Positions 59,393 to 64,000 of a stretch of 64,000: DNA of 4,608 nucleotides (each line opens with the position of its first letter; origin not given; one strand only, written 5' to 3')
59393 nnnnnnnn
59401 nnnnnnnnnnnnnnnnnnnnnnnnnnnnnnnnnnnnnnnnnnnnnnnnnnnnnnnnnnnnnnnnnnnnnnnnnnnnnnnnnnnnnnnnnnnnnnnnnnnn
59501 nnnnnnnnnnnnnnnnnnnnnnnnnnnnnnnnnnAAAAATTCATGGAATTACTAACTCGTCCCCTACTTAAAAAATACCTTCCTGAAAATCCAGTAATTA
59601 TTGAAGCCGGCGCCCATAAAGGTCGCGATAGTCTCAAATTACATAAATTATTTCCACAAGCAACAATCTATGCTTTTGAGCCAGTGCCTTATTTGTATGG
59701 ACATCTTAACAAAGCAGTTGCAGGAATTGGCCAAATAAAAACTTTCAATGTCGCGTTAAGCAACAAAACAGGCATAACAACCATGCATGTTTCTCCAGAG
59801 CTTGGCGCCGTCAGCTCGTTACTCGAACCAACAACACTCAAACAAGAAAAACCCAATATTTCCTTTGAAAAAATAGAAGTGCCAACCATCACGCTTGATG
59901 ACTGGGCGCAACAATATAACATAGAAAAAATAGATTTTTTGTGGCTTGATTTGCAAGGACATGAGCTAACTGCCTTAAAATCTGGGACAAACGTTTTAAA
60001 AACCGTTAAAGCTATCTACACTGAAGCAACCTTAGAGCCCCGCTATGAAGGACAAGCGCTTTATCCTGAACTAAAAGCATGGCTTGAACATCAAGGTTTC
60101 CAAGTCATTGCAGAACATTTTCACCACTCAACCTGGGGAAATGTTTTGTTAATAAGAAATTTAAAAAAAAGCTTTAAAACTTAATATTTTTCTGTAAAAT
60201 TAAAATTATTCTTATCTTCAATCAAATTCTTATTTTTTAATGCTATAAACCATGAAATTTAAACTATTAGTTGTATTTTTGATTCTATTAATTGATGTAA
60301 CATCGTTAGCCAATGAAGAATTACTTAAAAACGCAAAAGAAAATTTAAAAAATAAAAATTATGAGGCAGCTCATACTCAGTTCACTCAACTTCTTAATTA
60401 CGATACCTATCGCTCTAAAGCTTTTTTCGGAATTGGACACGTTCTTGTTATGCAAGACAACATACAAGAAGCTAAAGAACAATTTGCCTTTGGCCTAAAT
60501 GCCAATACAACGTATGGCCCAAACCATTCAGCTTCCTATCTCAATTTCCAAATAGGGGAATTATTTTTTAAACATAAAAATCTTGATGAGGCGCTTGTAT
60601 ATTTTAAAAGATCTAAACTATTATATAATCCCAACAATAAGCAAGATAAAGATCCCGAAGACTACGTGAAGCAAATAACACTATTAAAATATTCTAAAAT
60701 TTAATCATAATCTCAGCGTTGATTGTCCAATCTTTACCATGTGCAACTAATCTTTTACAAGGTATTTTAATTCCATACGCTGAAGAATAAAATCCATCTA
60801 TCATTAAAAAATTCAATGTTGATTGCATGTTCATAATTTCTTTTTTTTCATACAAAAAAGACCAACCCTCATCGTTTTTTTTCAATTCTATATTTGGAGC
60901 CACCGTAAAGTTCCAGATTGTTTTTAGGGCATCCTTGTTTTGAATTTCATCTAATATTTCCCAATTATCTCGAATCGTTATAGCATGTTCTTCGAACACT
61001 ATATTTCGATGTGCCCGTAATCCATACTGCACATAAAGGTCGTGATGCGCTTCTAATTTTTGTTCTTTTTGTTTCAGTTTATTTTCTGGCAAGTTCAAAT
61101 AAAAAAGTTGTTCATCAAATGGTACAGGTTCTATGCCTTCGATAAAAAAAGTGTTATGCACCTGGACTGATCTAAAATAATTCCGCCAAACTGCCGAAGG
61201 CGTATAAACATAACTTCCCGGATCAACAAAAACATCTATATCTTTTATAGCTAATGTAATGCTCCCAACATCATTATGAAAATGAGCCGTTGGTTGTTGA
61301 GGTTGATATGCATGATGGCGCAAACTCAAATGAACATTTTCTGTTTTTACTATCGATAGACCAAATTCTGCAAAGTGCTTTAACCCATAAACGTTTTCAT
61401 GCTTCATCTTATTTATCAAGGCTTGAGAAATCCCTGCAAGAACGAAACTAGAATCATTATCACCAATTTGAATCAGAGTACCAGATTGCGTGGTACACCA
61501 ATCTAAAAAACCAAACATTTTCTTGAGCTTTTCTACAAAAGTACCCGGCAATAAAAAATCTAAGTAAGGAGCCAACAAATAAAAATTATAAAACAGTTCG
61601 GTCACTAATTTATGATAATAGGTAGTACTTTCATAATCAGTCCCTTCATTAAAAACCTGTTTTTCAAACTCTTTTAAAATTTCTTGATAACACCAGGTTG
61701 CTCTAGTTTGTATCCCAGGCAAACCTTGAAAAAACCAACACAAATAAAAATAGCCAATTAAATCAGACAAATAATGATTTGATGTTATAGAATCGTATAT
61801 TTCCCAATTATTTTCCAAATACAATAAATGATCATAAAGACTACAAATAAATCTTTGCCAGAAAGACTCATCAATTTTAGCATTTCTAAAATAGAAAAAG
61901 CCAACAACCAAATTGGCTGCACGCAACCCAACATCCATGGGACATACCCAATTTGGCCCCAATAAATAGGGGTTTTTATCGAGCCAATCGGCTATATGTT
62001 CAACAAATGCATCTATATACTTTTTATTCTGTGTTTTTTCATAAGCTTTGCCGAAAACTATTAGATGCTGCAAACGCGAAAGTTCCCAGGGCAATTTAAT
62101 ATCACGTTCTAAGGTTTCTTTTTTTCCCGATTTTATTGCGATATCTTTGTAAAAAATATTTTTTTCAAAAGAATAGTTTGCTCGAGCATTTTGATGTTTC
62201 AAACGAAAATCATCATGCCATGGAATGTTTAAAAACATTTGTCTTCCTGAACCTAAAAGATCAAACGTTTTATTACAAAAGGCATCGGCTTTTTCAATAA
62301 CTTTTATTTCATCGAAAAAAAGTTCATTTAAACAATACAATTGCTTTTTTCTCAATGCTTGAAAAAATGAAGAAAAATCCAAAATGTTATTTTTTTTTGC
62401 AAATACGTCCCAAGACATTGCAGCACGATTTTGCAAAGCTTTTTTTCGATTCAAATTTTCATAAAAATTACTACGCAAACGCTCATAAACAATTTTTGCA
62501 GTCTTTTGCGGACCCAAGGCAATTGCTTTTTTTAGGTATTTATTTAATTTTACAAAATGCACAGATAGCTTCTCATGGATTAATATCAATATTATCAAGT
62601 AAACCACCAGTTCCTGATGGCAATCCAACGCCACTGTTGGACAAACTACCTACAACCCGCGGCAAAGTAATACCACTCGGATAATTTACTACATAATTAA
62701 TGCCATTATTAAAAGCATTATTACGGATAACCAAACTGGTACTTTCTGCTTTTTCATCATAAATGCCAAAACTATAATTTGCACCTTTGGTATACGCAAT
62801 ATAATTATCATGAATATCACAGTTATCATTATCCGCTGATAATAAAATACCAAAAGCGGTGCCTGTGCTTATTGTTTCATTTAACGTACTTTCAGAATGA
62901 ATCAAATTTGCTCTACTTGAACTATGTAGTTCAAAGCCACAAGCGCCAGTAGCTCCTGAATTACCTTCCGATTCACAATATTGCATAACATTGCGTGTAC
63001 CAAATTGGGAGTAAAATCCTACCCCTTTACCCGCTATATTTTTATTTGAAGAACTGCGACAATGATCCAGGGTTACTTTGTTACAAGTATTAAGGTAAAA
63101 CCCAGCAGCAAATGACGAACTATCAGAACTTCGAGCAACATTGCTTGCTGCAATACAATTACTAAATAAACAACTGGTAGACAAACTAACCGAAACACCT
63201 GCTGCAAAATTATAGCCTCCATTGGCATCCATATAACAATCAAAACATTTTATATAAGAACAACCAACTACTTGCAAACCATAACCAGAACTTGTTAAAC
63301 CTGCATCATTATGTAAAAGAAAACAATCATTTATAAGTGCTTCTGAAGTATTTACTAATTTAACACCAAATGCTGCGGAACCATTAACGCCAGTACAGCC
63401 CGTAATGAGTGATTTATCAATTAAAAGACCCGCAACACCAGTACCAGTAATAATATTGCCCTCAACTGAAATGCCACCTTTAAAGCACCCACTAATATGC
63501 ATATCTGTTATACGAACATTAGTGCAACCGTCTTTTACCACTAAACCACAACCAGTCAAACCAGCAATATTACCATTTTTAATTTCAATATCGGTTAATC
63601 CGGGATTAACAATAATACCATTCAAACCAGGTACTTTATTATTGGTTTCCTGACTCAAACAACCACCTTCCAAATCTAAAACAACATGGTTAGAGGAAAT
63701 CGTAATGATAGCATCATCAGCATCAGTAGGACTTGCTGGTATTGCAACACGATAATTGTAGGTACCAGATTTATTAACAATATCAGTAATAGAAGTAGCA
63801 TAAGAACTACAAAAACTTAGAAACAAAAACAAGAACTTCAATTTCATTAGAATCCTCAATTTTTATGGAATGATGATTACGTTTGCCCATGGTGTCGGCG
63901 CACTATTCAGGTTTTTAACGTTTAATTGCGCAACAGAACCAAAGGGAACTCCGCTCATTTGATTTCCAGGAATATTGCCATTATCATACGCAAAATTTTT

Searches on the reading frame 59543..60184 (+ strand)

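Call 69: search_protein_families(library=pfam, proteins=[window:59543-60184:+])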
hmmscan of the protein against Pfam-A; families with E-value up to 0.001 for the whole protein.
window:59543-60184:+ (213 aa): 1 family
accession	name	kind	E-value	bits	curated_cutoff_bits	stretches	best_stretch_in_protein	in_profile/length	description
PF05050.19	Methyltransf_21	-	6.6e-25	88.7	22.7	1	22-188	2-173/173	Methyltransferase FkbM domain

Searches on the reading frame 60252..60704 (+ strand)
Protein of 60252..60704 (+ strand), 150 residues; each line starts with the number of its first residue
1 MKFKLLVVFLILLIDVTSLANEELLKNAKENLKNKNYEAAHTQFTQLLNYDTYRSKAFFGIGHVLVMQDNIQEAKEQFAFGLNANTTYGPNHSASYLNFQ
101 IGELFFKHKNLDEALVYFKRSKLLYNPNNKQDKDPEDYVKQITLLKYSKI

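Call 69: search_protein_families(library=pfam, proteins=[window:60252-60704:+])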
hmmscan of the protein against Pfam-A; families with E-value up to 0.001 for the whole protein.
window:60252-60704:+ (150 aa): 5 families
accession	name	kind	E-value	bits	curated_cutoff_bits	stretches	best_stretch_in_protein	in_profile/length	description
PF07719.23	TPR_2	-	9.5e-08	32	27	0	98-125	4-31/34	Tetratricopeptide repeat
PF13424.12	TPR_12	-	4.2e-06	27.3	30.1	1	59-121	7-71/77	Tetratricopeptide repeat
PF00515.34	TPR_1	-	6.5e-06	26.2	27.8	0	100-121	6-27/34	Tetratricopeptide repeat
PF25060.1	ARM_TT21_2nd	-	0.00089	19.2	27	1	15-97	51-132/270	Tetratricopeptide repeat protein 21 second ARM domain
PF14559.12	TPR_19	-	0.0009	20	25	0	32-78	2-48/68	Tetratricopeptide repeat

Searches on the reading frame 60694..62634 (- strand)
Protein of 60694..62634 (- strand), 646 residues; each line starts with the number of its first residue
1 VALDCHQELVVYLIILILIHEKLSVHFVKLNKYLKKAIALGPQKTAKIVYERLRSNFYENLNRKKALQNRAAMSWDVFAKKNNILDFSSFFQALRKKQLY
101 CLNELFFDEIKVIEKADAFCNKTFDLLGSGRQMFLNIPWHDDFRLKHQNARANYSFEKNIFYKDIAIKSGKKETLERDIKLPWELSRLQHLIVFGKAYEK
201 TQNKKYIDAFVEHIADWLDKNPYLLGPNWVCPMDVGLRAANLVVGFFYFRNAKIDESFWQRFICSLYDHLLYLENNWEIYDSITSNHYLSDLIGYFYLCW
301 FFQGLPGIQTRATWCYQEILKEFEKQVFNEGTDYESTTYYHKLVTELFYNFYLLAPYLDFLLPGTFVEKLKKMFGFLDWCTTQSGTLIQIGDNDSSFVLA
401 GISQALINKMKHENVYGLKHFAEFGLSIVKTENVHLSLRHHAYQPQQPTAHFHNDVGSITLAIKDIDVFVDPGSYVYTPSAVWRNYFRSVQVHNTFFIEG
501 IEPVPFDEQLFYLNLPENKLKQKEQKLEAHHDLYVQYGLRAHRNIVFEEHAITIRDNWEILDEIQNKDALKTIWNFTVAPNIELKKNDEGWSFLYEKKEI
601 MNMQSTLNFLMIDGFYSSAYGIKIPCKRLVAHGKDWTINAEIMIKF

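Call 69: search_protein_families(library=pfam, proteins=[window:60694-62634:-])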
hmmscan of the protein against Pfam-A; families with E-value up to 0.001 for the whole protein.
window:60694-62634:- (646 aa): 2 families
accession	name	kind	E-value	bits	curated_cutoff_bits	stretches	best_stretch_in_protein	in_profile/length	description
PF07940.18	Hepar_II_III_C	-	7.4e-22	78.5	24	1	417-600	5-189/237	Heparinase II/III-like, C-terminal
PF16889.11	Hepar_II_III_N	-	4.3e-21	76.1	22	1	159-379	76-299/340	Heparinase II/III N-terminus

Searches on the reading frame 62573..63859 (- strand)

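Call 69: search_protein_families(library=pfam, proteins=[window:62573-63859:-])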
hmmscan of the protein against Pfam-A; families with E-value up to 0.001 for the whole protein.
window:62573-63859:- (428 aa): 1 family
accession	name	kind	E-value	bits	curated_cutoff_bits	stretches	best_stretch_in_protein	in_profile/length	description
PF13229.12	Beta_helix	-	8.9e-15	55.1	25.9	2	80-241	1-138/158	Right handed beta helix region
